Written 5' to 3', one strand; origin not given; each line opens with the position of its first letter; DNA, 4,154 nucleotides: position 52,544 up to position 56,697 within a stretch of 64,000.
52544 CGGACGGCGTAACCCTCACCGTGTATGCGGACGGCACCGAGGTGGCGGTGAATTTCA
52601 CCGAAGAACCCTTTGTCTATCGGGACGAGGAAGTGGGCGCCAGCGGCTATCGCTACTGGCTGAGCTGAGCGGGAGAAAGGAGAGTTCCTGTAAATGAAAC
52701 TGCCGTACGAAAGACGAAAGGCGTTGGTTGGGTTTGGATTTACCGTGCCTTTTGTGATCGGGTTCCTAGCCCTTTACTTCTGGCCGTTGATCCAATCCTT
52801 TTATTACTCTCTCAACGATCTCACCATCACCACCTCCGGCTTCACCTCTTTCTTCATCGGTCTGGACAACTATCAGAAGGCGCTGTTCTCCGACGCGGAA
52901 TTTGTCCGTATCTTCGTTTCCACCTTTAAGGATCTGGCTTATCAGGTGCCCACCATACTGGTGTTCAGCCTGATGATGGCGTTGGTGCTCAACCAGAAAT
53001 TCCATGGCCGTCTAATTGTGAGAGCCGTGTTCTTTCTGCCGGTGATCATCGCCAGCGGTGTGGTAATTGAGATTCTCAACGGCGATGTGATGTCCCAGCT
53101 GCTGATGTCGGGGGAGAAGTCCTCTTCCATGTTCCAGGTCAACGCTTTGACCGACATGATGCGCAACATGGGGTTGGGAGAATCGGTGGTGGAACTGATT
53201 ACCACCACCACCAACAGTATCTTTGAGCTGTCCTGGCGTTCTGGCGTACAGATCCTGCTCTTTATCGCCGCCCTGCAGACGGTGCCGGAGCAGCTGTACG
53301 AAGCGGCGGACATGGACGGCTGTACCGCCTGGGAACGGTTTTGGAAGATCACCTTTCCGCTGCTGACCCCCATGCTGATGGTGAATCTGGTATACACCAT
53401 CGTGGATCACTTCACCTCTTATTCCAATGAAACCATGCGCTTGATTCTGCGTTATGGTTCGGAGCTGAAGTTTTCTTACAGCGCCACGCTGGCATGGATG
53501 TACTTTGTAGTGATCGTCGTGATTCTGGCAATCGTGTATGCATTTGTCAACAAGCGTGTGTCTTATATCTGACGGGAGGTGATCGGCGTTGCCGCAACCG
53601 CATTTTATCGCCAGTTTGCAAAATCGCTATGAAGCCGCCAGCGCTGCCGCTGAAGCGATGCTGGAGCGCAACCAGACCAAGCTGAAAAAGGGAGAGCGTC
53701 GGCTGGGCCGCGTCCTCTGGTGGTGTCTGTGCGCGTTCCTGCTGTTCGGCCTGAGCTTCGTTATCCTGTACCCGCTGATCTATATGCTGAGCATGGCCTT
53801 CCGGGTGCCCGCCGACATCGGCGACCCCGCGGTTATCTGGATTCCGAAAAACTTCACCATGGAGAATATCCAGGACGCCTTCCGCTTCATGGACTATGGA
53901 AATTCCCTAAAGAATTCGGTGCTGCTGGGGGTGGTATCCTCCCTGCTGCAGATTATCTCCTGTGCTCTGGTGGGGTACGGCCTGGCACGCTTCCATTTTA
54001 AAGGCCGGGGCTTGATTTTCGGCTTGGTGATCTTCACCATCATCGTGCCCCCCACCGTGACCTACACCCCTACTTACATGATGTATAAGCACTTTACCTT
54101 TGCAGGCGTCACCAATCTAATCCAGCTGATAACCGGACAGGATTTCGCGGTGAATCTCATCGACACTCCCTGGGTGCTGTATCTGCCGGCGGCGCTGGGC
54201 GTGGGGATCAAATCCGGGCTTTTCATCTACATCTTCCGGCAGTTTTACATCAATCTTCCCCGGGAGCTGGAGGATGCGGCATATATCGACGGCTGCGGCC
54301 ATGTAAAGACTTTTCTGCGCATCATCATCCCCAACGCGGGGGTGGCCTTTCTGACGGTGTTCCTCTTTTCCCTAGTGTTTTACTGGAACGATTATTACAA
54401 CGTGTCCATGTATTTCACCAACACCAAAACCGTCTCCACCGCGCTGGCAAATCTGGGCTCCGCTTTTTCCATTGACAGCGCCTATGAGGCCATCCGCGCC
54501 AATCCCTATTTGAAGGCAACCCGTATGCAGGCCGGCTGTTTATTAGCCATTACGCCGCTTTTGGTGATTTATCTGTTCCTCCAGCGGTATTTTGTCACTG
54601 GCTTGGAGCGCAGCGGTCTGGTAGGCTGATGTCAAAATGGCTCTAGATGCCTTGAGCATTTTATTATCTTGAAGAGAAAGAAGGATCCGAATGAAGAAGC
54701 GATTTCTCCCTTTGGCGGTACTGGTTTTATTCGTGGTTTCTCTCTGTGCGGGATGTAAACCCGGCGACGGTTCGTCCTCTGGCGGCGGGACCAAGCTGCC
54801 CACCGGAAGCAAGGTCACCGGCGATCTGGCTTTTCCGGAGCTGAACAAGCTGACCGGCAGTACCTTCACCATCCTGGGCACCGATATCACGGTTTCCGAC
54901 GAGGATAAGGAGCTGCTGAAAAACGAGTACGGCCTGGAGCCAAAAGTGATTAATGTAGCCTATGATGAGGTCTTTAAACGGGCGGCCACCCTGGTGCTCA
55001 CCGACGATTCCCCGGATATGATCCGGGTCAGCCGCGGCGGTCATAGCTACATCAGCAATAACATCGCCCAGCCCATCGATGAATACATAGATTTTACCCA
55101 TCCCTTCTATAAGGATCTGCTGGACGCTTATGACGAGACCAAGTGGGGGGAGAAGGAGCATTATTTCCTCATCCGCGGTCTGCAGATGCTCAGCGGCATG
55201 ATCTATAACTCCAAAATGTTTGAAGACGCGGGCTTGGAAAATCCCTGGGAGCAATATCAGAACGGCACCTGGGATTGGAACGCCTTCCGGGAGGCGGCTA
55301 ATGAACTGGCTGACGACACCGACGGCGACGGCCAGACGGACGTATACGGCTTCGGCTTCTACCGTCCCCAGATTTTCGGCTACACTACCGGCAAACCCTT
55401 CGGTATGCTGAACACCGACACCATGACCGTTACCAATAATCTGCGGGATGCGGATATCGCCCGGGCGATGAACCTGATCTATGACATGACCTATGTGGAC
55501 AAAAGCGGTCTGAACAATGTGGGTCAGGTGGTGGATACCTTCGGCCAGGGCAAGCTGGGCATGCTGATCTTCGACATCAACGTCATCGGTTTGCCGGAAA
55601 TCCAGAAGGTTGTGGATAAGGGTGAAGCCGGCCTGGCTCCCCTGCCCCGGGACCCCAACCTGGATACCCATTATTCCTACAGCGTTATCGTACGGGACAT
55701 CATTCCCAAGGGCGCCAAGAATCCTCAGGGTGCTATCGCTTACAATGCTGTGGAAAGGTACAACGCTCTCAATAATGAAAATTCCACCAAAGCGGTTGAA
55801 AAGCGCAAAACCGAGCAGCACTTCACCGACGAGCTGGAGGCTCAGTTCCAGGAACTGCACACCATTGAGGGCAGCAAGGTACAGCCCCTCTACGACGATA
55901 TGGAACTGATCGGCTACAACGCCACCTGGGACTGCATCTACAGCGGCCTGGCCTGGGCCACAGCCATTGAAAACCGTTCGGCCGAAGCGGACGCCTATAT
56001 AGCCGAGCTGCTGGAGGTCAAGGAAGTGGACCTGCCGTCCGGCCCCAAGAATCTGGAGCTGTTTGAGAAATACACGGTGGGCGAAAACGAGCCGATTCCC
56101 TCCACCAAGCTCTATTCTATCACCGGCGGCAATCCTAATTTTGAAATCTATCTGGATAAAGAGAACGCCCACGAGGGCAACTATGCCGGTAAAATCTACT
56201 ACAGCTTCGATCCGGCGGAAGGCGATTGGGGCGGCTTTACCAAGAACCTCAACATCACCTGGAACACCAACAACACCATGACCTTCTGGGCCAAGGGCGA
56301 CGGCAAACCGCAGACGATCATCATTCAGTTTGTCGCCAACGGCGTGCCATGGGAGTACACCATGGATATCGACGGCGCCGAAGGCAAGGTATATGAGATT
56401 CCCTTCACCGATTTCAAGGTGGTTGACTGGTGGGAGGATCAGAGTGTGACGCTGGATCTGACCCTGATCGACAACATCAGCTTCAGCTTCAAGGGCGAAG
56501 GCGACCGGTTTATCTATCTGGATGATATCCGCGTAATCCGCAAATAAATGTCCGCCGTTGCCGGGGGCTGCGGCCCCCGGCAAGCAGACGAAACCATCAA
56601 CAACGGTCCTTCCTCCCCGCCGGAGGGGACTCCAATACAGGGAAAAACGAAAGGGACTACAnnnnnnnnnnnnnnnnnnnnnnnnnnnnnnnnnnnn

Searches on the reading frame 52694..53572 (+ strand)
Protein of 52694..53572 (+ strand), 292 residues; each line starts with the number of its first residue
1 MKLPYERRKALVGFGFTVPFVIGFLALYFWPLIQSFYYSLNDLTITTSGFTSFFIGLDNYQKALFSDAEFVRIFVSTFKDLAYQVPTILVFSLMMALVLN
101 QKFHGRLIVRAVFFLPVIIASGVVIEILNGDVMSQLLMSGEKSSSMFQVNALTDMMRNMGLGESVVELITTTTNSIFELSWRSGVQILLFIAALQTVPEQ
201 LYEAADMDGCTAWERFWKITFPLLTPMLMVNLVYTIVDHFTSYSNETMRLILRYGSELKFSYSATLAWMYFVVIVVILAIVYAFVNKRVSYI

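Call 8: search_protein_families(library=pfam, proteins=[window:52694-53572:+], max_evalue=0.001)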
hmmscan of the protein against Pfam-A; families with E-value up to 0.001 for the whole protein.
window:52694-53572:+ (292 aa): 1 family
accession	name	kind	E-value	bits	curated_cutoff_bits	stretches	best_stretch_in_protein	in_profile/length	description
PF00528.27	BPD_transp_1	-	3.6e-10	40.3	26.4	1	187-285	69-178/184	Binding-protein-dependent transport system inner membrane component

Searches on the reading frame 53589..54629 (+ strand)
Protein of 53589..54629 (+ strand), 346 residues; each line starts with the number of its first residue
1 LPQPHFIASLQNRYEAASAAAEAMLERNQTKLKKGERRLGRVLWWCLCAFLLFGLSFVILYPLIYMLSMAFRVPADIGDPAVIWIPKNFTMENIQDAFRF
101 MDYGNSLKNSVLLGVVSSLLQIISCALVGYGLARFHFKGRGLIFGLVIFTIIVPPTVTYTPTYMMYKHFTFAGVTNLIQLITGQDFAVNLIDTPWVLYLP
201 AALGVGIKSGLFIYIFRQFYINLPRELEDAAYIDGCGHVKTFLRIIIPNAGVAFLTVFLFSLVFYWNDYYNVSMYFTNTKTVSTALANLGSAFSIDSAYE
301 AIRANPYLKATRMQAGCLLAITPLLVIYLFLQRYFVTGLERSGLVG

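Call 8: search_protein_families(library=pfam, proteins=[window:53589-54629:+], max_evalue=0.001)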
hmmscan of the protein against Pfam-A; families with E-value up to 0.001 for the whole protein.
window:53589-54629:+ (346 aa): 1 family
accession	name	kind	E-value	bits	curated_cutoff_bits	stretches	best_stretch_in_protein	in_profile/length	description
PF00528.27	BPD_transp_1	-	3e-13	50.3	26.4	1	127-338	3-181/184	Binding-protein-dependent transport system inner membrane component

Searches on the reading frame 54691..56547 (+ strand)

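Call 9: search_protein_families(library=pfam, proteins=[window:54691-56547:+], max_evalue=0.001)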
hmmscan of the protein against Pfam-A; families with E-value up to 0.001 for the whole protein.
window:54691-56547:+ (618 aa): 2 families
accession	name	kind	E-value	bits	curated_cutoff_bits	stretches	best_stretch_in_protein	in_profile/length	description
PF01547.30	SBP_bac_1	-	2.2e-10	41.5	26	1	77-350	19-295/307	Bacterial extracellular solute-binding protein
PF03425.19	CBM_11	-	9.1e-08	32.8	27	1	475-603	29-167/182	Carbohydrate binding domain (family 11)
